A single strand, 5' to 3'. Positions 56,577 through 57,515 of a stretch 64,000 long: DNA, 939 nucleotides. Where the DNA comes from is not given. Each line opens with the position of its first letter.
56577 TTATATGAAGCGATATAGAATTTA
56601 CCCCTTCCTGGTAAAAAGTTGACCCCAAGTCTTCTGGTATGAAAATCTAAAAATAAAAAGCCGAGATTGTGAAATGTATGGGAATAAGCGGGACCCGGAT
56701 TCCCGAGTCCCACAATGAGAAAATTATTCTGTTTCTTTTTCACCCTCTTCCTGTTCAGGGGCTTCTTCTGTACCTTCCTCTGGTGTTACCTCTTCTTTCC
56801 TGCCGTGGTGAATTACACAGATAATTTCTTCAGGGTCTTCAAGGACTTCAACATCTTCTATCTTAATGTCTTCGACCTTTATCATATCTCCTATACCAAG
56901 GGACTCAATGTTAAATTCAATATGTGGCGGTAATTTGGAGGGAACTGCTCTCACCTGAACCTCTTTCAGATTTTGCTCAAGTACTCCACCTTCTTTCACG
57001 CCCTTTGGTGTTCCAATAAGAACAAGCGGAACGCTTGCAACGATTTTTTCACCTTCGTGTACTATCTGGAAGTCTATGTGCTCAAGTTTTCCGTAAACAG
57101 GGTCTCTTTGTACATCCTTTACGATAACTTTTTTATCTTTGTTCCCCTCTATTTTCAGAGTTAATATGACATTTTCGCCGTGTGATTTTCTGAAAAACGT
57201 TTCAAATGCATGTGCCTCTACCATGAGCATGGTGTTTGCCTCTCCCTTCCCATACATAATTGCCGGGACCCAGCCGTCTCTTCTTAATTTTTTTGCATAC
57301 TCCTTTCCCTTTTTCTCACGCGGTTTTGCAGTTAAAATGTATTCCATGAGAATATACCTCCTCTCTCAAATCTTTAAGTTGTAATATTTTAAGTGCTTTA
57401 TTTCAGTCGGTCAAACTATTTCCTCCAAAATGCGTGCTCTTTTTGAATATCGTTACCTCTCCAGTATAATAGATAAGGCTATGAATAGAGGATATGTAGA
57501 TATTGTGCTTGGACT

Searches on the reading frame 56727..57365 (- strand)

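Call 49: search_protein_families(library=pfam, proteins=[window:56727-57365:-], max_evalue=0.01)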
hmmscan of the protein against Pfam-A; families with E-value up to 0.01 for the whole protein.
window:56727-57365:- (213 aa): 2 families
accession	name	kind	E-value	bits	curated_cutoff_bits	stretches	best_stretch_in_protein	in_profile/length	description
PF01386.24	Ribosomal_L25p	-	1.2e-26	93.4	23.6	1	11-99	1-82/82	Ribosomal L25p family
PF14693.11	Ribosomal_TL5_C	-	1.9e-23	83.1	27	1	107-187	1-82/84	Ribosomal protein TL5, C-terminal domain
